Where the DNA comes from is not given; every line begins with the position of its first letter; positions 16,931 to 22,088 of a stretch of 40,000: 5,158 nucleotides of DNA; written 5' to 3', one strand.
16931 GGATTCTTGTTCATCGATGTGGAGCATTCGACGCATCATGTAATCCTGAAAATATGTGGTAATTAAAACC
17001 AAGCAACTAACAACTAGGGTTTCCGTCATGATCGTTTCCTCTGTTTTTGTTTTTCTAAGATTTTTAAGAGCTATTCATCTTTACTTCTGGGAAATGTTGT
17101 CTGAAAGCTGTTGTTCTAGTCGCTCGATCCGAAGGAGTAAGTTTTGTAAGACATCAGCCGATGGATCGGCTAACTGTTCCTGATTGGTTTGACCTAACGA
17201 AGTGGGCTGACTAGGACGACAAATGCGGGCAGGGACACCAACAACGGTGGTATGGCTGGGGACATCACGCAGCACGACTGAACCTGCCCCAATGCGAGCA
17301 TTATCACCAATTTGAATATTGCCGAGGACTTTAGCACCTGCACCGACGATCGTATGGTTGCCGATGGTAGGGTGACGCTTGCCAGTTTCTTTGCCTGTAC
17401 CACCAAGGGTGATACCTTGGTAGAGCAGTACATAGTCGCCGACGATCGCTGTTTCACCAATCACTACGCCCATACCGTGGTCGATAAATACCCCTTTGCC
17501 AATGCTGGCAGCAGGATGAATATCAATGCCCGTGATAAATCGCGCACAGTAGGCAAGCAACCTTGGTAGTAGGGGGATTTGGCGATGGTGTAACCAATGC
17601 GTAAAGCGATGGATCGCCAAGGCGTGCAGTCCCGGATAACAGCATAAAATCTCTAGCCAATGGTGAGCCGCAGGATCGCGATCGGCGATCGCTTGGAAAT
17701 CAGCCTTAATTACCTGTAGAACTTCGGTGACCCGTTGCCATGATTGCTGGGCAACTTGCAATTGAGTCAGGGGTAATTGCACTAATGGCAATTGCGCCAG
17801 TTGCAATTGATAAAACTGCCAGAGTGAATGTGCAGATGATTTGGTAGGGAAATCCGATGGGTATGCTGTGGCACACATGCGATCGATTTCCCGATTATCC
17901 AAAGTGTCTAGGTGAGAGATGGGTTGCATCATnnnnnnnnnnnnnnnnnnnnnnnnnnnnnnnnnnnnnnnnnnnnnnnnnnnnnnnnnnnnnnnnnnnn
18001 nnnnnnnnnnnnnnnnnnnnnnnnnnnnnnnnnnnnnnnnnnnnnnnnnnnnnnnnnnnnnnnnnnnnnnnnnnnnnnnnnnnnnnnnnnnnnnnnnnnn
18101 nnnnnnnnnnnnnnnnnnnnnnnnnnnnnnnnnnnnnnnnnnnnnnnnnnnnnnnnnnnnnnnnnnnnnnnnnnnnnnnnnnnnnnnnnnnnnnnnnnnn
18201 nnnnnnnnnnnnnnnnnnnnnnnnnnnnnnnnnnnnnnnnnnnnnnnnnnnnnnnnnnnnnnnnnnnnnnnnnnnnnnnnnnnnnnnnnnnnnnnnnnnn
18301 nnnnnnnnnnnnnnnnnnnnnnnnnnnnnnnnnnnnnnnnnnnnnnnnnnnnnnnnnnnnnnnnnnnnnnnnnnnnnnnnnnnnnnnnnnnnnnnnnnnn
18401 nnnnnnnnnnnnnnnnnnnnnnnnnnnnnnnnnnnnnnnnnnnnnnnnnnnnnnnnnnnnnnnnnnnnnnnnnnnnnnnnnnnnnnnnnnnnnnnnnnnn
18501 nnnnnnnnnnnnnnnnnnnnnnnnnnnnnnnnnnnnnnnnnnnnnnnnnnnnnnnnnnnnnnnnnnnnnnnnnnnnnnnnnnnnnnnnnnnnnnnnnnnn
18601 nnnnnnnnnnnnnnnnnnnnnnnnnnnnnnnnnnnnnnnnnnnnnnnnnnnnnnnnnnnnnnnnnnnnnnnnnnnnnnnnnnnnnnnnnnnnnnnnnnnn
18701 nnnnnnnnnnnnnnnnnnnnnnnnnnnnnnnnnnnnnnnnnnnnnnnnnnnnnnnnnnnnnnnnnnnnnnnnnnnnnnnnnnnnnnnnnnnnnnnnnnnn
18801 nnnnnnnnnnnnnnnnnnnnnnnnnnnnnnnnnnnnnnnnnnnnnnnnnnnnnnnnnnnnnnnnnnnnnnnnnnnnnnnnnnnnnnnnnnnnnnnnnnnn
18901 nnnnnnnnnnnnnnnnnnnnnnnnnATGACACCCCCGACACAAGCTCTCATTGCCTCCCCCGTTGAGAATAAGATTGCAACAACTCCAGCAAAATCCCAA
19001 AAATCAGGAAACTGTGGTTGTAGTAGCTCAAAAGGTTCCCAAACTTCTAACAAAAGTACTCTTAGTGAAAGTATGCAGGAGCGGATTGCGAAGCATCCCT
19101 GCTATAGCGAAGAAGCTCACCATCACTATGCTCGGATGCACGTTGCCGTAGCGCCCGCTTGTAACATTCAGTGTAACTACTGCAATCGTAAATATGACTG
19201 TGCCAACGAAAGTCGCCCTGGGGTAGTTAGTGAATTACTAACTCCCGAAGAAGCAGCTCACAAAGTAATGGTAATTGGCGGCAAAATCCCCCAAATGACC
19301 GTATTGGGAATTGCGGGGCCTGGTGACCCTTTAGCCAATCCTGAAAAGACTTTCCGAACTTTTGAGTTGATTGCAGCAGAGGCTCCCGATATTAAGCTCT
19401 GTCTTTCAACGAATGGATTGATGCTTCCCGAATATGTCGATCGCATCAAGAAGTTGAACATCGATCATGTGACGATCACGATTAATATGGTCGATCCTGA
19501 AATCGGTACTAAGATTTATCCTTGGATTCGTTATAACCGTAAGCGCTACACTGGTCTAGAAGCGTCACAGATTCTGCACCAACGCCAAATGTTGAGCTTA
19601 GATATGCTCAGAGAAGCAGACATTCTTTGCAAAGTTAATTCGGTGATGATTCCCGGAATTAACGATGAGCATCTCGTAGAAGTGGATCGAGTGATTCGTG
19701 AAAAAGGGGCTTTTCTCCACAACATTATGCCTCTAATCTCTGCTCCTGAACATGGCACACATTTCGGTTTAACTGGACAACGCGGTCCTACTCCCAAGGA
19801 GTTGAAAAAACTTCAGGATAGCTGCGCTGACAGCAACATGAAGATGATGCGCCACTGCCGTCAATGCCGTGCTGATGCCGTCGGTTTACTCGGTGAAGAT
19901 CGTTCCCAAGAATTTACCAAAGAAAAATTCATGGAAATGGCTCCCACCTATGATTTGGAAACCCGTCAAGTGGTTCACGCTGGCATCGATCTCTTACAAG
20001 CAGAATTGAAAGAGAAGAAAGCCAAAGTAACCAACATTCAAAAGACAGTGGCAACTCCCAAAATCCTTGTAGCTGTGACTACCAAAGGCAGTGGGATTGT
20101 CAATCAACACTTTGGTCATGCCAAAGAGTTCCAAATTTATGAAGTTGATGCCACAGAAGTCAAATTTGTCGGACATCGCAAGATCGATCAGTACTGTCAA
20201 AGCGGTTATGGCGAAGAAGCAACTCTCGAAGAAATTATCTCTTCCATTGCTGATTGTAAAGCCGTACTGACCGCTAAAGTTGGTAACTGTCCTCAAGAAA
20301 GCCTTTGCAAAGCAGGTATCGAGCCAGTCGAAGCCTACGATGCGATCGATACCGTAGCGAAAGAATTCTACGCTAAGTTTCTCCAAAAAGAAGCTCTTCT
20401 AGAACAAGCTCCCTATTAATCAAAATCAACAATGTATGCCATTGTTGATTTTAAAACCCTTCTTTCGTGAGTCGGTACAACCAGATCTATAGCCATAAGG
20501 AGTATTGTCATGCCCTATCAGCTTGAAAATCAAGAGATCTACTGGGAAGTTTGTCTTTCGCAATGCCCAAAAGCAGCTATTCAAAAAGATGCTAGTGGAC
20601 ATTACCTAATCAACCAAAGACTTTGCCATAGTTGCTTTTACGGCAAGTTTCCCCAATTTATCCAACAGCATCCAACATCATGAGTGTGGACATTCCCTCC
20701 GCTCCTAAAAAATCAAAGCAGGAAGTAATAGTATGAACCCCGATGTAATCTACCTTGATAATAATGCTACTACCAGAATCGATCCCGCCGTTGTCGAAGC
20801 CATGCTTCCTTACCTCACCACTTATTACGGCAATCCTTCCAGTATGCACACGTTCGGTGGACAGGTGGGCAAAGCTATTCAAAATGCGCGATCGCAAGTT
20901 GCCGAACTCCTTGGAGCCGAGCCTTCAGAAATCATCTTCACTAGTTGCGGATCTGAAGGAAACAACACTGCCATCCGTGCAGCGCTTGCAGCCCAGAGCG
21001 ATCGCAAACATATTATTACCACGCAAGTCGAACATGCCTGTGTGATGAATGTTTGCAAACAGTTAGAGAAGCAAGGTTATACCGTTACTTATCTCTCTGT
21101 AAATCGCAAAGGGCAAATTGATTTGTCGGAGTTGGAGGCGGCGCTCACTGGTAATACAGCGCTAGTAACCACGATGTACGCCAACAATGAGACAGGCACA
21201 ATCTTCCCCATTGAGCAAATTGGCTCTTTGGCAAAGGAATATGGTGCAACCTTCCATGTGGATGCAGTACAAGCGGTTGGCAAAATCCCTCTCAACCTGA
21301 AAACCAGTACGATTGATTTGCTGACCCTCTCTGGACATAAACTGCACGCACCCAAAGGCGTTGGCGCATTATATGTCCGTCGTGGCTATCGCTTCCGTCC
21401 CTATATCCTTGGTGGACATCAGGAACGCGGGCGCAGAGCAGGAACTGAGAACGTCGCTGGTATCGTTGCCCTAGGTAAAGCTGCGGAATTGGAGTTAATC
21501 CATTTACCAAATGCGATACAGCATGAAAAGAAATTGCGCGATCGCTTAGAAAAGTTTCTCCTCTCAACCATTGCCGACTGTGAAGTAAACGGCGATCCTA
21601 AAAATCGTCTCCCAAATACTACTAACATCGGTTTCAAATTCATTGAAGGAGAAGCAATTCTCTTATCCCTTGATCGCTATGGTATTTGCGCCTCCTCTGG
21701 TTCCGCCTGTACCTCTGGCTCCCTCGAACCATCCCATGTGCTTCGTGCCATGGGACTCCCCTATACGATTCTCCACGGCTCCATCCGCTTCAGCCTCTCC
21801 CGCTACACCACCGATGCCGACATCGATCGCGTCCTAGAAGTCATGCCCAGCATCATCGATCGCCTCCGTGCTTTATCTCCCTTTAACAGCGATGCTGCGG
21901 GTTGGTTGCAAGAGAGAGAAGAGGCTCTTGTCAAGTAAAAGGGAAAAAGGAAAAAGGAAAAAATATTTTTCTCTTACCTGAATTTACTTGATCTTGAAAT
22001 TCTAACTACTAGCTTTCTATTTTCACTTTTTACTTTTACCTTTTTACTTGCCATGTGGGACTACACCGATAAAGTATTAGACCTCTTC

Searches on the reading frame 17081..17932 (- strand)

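Call 103: search_protein_families(library=pfam, proteins=[window:17081-17932:-], max_evalue=0.00001)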
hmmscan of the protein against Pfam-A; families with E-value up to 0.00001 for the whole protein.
window:17081-17932:- (283 aa): 2 families
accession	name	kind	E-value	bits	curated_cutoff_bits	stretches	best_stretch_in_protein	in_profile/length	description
PF00132.30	Hexapep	-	5.2e-13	48.5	27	1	187-221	1-35/36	Bacterial transferase hexapeptide (six repeats)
PF06426.19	SATase_N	-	1.4e-06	28.9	21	1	59-105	57-103/105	Serine acetyltransferase, N-terminal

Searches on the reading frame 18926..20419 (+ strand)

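Call 103: search_protein_families(library=pfam, proteins=[window:18926-20419:+], max_evalue=0.00001)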
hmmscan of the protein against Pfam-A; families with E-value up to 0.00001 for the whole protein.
window:18926-20419:+ (497 aa): 2 families
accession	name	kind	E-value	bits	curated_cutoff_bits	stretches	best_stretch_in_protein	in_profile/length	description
PF04055.27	Radical_SAM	-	2.5e-23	83.5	29.5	1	75-254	3-163/166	Radical SAM superfamily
PF02579.22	Nitro_FeMo-Co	-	3.4e-22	79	26.3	1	391-482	4-93/94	Dinitrogenase iron-molybdenum cofactor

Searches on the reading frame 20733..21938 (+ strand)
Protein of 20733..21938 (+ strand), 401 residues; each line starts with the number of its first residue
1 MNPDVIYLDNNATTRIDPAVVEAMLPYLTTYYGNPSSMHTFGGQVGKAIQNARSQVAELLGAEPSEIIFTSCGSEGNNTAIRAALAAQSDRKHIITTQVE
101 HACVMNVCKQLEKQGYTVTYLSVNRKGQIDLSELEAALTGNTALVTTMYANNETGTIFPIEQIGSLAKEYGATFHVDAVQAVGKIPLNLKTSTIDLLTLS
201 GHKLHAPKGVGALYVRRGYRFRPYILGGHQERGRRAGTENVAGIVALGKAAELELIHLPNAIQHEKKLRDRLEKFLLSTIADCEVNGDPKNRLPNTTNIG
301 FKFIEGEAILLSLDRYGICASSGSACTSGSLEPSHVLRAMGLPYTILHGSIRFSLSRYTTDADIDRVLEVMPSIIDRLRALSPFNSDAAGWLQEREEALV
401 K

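Call 103: search_protein_families(library=pfam, proteins=[window:20733-21938:+], max_evalue=0.00001)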
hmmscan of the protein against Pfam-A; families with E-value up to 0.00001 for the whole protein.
window:20733-21938:+ (401 aa): 4 families
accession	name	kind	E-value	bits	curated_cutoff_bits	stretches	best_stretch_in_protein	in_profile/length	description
PF00266.25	Aminotran_5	-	8.1e-98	328.2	21.5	1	6-367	1-371/371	Aminotransferase class-V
PF01212.27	Beta_elim_lyase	-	3.8e-10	40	27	1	50-250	35-247/288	Beta-eliminating lyase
PF00155.27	Aminotran_1_2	-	4.1e-09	36.5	19.7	1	49-178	44-186/361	Aminotransferase class I and II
PF01041.23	DegT_DnrJ_EryC1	-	8.6e-08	32.2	19.8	1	46-184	23-152/360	DegT/DnrJ/EryC1/StrS aminotransferase family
